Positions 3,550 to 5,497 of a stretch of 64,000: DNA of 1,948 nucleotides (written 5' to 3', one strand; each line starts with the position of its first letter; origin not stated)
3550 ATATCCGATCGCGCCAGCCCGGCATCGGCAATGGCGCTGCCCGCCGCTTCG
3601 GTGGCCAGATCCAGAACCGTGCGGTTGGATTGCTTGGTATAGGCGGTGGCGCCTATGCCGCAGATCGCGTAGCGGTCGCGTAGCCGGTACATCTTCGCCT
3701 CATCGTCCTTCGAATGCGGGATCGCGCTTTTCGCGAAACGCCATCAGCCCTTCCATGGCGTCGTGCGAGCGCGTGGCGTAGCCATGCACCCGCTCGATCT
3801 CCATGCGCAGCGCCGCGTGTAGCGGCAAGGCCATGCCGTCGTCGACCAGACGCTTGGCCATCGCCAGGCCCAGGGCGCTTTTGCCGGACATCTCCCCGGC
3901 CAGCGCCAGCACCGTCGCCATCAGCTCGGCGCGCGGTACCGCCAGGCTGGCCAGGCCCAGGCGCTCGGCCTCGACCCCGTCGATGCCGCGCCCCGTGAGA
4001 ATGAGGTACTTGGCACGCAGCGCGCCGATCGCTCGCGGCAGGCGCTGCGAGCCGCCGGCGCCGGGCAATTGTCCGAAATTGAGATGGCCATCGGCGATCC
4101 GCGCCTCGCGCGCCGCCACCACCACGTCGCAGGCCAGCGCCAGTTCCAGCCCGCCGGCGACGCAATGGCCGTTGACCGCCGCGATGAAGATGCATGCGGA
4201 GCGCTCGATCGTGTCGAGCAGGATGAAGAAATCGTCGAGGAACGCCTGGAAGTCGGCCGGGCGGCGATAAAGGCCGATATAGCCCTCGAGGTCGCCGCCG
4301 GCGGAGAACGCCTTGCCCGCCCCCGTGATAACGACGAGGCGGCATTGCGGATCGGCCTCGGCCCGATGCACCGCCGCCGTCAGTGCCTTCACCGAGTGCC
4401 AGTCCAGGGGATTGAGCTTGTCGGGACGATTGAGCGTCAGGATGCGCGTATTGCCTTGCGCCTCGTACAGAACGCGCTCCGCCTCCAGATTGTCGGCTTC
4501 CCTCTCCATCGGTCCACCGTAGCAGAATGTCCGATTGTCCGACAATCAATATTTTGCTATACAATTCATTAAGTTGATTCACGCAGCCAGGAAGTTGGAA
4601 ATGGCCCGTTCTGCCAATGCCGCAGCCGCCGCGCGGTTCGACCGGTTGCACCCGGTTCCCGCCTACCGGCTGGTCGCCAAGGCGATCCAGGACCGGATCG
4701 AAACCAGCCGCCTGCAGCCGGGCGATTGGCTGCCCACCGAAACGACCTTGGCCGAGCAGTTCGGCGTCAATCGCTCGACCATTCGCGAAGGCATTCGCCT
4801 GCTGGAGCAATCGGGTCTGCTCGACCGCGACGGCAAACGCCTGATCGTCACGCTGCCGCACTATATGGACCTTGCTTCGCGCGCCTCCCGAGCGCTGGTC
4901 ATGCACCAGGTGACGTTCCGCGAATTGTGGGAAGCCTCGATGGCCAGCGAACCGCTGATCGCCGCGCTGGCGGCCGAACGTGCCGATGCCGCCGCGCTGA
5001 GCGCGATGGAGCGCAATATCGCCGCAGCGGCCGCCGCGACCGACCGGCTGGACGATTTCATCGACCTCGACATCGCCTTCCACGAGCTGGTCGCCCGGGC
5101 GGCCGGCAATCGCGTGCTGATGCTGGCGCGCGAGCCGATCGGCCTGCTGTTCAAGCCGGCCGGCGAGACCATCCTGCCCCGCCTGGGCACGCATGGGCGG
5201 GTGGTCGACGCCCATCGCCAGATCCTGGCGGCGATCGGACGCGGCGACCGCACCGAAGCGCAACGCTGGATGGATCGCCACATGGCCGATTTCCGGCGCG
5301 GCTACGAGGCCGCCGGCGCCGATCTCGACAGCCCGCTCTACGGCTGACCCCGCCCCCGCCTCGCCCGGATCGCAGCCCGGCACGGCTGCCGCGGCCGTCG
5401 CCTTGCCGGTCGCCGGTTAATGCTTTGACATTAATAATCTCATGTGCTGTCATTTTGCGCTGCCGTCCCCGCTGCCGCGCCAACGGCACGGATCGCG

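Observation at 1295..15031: BadI-centred alicyclic-acid catabolic cluster built from non-orthologous parts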

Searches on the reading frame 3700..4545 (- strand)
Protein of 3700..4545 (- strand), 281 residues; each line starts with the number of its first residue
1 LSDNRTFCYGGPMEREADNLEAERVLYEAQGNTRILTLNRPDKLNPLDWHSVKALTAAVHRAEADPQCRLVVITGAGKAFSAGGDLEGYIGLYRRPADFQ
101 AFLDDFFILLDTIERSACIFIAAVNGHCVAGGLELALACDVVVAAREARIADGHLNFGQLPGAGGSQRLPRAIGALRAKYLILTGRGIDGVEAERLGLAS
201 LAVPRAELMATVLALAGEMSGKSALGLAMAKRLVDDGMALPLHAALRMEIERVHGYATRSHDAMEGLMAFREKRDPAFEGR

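Call 5: search_protein_families(library=pfam, proteins=[window:3700-4545:-])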
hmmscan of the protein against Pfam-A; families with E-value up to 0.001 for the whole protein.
window:3700-4545:- (281 aa): 2 families
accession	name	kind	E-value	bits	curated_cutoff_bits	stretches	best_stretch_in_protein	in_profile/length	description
PF00378.25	ECH_1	-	1.1e-55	189.1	27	1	34-280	7-250/251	Enoyl-CoA hydratase/isomerase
PF16113.10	ECH_2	-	3e-34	119.5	27.2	1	34-215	2-184/335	Enoyl-CoA hydratase/isomerase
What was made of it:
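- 3700..4509 (-): Variant crotonase. The first catalytic Glu is kept. The second is replaced by His in a conserved (A/G)DGH motif. It is always adjacent to the Ltp2-like/DUF35 pair. Pfam ECH_1 189 bits (call 5).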

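Call 7: search_protein_families(library=ncbifam, proteins=[window:3700-4545:-], max_evalue=0.00001)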
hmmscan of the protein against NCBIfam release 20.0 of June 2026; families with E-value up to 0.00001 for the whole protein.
window:3700-4545:- (281 aa): 73 families (the best 25 are shown)
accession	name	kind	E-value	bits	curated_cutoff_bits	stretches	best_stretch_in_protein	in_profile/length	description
NF051848.1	EnCoAHydtEchA19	equivalog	7.2e-54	183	400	1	25-281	2-258/258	enoyl-CoA hydratase EchA19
NF004517.0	PRK05862.1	equivalog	9.2e-54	182.6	396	1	22-280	3-256/257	enoyl-CoA hydratase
NF004840.0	PRK06190.1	equivalog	1e-50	172.7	253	1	24-259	5-238/260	enoyl-CoA hydratase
NF007239.0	PRK09674.1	equivalog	2.1e-49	168.3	371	1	23-281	4-257/257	2,3-dehydroadipyl-CoA hydratase PaaF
NF005802.0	PRK07657.1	equivalog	2.6e-49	168.1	363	1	26-280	6-259/260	enoyl-CoA hydratase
NF006699.0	PRK09245.1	subfamily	2.7e-49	167.8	354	1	23-281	3-266/266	crotonase/enoyl-CoA hydratase family protein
NF006007.0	PRK08138.1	subfamily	3.6e-49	167.5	355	1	30-281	15-261/261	enoyl-CoA hydratase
NF004475.0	PRK05809.1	subfamily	4.9e-49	167.1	394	1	21-280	2-259/260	short-chain-enoyl-CoA hydratase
NF006100.0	PRK08252.1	subfamily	3.2e-45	154.7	282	1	22-281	2-254/254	crotonase/enoyl-CoA hydratase family protein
NF005803.0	PRK07658.1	equivalog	3.3e-45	154.5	313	1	30-281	9-257/257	enoyl-CoA hydratase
NF004634.0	PRK05980.1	equivalog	1.4e-44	152.5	375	1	23-280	3-262/263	crotonase/enoyl-CoA hydratase family protein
NF006566.0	PRK09076.1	subfamily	2.1e-43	148.8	286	1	23-279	5-258/260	enoyl-CoA hydratase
TIGR02280.1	PaaB1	equivalog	2.1e-43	148.7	345.15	1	25-281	1-256/256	2-(1,2-epoxy-1,2-dihydrophenyl)acetyl-CoA isomerase PaaG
NF042430.2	EnCoAhydt_DpgD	equivalog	7.3e-42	143.6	400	1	27-280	1-257/258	enoyl-CoA-hydratase DpgD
NF046063.1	oxepin_alt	equivalog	6.5e-41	140.5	300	1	27-276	4-253/254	oxepin-CoA hydrolase, alternative type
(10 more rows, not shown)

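Call 31: search_solved_structures(query=window:3700-4509:-, max_evalue=1e-30)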
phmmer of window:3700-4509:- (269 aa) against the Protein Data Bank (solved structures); distinct sequences matched with E-value up to 1e-30: 32.
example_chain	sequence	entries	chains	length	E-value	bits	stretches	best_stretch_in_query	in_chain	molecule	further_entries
5zai_A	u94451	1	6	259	4.5e-53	183.9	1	9-269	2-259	3-hydroxypropionyl-coenzyme A dehydratase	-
3h81_A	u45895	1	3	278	2.3e-45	158.7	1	8-267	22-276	enoyl-CoA hydratase echA8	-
3q0j_A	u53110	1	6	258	2.7e-45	158.5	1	10-267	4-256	enoyl-CoA hydratase echA8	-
4fjw_D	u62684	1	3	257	3.2e-45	158.2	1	11-267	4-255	Probable enoyl-CoA hydratase echA8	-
3pzk_A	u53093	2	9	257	3.4e-45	158.1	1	11-267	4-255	e enoyl-CoA hydratase echA8 | enoyl-CoA hydratase echA8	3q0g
5jbx_A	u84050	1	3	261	3.5e-45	158.1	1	16-269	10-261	3-hydroxybutyryl-CoA dehydratase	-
5jbw_A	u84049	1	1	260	3.5e-45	158.1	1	16-269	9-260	3-hydroxybutyryl-CoA dehydratase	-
9qwv_A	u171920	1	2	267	1.6e-42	149.3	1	13-267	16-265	Enoyl-CoA hydratase, mitochondrial, putative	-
5xzd_A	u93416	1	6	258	2e-40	142.5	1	11-267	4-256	Enoyl-CoA hydratase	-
2pbp_A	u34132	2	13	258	4.7e-40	141.3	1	17-269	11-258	Enoyl-CoA hydratase subunit I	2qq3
3kqf_A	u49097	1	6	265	3.7e-39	138.3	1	24-268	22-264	Enoyl-CoA hydratase/isomerase family protein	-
3moy_A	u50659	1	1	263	4.9e-39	138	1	22-268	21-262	Probable enoyl-CoA hydratase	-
6sla_AAA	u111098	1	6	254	2.6e-37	132.3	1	13-269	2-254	Enoyl-CoA hydratase/carnithine racemase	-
6sl9_AAA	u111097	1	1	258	3.2e-37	132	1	13-269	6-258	Enoyl-CoA hydratase/carnithine racemase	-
3hrx_A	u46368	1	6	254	3.5e-37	131.9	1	13-269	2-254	Probable enoyl-CoA hydratase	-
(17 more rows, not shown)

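Call 65: search_solved_structures(query=window:3700-4509:-, max_evalue=1e-34, show_alignments=5)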
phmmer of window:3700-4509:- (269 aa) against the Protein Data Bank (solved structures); distinct sequences matched with E-value up to 1e-34: 26.
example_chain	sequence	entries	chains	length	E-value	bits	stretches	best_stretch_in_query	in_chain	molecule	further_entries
5zai_A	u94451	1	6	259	4.5e-53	183.9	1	9-269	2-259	3-hydroxypropionyl-coenzyme A dehydratase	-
3h81_A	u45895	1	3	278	2.3e-45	158.7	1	8-267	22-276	enoyl-CoA hydratase echA8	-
3q0j_A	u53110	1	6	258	2.7e-45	158.5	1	10-267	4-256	enoyl-CoA hydratase echA8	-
4fjw_D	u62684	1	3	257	3.2e-45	158.2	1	11-267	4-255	Probable enoyl-CoA hydratase echA8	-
3pzk_A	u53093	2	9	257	3.4e-45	158.1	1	11-267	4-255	e enoyl-CoA hydratase echA8 | enoyl-CoA hydratase echA8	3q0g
5jbx_A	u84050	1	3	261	3.5e-45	158.1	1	16-269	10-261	3-hydroxybutyryl-CoA dehydratase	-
5jbw_A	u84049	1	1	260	3.5e-45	158.1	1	16-269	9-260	3-hydroxybutyryl-CoA dehydratase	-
9qwv_A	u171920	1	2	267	1.6e-42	149.3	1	13-267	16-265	Enoyl-CoA hydratase, mitochondrial, putative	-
5xzd_A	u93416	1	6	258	2e-40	142.5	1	11-267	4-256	Enoyl-CoA hydratase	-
2pbp_A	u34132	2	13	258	4.7e-40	141.3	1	17-269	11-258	Enoyl-CoA hydratase subunit I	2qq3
3kqf_A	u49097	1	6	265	3.7e-39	138.3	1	24-268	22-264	Enoyl-CoA hydratase/isomerase family protein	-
3moy_A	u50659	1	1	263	4.9e-39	138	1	22-268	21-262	Probable enoyl-CoA hydratase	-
6sla_AAA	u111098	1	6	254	2.6e-37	132.3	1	13-269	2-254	Enoyl-CoA hydratase/carnithine racemase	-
6sl9_AAA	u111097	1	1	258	3.2e-37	132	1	13-269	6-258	Enoyl-CoA hydratase/carnithine racemase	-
3hrx_A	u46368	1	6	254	3.5e-37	131.9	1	13-269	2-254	Probable enoyl-CoA hydratase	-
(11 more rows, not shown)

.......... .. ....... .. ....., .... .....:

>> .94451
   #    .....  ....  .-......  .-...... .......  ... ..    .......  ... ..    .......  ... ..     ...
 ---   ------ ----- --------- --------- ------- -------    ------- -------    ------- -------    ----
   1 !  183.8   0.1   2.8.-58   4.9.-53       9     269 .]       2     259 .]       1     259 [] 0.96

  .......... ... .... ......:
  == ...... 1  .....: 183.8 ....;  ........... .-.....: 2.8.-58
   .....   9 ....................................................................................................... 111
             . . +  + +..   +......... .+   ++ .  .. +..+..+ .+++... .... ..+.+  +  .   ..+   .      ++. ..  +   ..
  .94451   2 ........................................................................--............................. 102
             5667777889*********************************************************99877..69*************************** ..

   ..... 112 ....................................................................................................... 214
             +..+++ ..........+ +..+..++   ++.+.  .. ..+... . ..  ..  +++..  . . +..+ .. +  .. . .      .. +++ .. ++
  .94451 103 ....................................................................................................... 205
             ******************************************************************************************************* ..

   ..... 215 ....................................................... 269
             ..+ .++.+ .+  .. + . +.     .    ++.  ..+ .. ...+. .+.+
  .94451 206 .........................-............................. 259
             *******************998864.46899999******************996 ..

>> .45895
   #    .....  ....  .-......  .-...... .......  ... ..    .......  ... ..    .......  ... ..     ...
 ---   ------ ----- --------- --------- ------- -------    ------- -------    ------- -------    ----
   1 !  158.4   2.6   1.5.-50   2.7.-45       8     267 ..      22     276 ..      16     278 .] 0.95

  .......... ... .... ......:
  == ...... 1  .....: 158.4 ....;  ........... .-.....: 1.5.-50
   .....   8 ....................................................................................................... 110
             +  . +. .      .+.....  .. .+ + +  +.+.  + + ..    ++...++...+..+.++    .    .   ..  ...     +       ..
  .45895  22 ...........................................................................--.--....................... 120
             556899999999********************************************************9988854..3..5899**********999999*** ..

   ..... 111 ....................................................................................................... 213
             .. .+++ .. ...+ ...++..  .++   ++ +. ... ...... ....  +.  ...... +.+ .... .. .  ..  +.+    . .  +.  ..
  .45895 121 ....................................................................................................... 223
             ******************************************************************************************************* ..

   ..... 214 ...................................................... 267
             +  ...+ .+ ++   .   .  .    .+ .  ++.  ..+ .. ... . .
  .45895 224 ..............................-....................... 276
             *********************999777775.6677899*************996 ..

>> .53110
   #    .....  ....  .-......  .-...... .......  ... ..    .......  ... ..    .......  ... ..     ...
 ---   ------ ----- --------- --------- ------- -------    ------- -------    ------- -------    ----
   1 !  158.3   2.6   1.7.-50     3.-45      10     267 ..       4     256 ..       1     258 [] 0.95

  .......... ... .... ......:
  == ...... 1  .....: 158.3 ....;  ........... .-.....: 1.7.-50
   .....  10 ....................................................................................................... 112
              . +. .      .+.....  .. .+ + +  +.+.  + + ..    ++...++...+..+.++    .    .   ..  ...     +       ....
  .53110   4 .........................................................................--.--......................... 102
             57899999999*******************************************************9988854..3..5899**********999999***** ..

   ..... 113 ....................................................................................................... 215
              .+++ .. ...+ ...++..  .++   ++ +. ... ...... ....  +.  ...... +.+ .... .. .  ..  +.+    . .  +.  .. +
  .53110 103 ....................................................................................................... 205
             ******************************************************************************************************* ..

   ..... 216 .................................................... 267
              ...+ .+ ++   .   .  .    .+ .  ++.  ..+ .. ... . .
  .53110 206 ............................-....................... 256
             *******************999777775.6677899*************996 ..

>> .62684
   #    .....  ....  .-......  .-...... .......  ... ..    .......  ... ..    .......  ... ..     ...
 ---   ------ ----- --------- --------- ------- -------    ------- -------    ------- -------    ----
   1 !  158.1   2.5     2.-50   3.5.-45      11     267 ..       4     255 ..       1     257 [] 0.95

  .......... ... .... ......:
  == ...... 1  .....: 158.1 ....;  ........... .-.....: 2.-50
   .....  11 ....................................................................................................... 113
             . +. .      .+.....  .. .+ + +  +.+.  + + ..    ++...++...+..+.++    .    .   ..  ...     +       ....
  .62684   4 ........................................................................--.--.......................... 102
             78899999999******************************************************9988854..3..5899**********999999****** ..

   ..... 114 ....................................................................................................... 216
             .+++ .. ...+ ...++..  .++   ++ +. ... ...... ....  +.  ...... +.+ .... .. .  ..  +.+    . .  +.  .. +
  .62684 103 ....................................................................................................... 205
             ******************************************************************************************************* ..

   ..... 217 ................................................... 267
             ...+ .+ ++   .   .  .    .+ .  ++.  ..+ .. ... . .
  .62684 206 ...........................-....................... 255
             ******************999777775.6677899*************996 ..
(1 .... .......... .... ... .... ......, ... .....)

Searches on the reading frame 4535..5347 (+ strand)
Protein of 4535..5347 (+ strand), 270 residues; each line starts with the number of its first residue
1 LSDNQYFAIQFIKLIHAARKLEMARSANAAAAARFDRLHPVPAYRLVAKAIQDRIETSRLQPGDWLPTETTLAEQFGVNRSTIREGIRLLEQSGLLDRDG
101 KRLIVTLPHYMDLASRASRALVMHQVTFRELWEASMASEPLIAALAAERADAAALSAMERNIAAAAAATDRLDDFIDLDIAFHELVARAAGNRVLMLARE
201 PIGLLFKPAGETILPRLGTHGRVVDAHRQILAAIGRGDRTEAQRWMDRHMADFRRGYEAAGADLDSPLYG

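Call 5: search_protein_families(library=pfam, proteins=[window:4535-5347:+])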
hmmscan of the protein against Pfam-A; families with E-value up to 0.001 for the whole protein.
window:4535-5347:+ (270 aa): 4 families
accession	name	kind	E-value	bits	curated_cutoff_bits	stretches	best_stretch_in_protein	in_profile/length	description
PF07729.17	FCD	-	9.1e-21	75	24.3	1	131-251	2-124/125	FCD domain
PF00392.27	GntR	-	4.4e-15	55.5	27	1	44-100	2-58/64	Bacterial regulatory proteins, gntR family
PF13730.12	HTH_36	-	0.00014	22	25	1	67-96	26-55/55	Helix-turn-helix domain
PF08279.18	HTH_11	-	0.0006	20.1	25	0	70-94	19-43/55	HTH domain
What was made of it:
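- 4601..5347 (+): GntR/FCD transcriptional regulator. Pfam GntR plus FCD (call 5).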

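Call 7: search_protein_families(library=ncbifam, proteins=[window:4535-5347:+], max_evalue=0.00001)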
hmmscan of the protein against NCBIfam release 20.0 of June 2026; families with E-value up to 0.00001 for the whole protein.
window:4535-5347:+ (270 aa): 20 families
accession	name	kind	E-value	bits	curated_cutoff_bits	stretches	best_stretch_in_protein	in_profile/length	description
NF003011.0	PRK03837.1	subfamily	2.5e-27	96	260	1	47-261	18-237/241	transcriptional regulator NanR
TIGR03338.1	phnR_burk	equivalog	6.1e-15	55.4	271.5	1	46-252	15-208/212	phosphonate utilization associated transcriptional regulator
NF007001.0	PRK09464.1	equivalog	2.7e-13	50.1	330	1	55-251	23-226/254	pyruvate dehydrogenase complex transcriptional repressor PdhR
TIGR02325.1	C_P_lyase_phnF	equivalog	3.4e-13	49.7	156.8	1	41-99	7-65/238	phosphonate metabolism transcriptional regulator PhnF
NF007741.0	PRK10421.1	equivalog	3.8e-12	46.1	311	1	47-251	12-227/262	transcriptional regulator LldR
TIGR03337.1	phnR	equivalog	2.8e-11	43.5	296.75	1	43-112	2-71/231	phosphonate utilization transcriptional regulator PhnR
NF007442.0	PRK09990.1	equivalog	1.3e-10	41.1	301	1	46-198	14-172/256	transcriptional regulator GlcC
NF007292.0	PRK09764.1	equivalog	1.5e-10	40.6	281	1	41-94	4-57/240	GntR family transcriptional regulator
TIGR02018.2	his_ut_repres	equivalog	2.3e-10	40.2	220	1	44-100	1-57/226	histidine utilization transcriptional repressor HutC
TIGR02404.1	trehalos_R_Bsub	equivalog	5.9e-10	39.2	211.95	1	44-106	2-65/233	trehalose operon repressor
NF008571.0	PRK11523.1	equivalog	2e-09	37.2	396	1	43-249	9-217/258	transcriptional regulator ExuR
NF007588.0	PRK10225.1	equivalog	3e-09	36.6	442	1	44-195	11-164/257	Uxu operon transcriptional regulator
NF052290.2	MocR_like_YczR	exception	7.1e-08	31.6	487.4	1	41-152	18-128/458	MocR-like transcription factor YczR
NF041547.1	GntR_LSA1692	equivalog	1.6e-07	31.1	275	1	44-99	3-58/233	GntR family transcriptional regulator, LSA1692 subfamily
NF011575.0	PRK14999.1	equivalog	1.7e-07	30.8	424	1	37-98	7-68/241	histidine utilization repressor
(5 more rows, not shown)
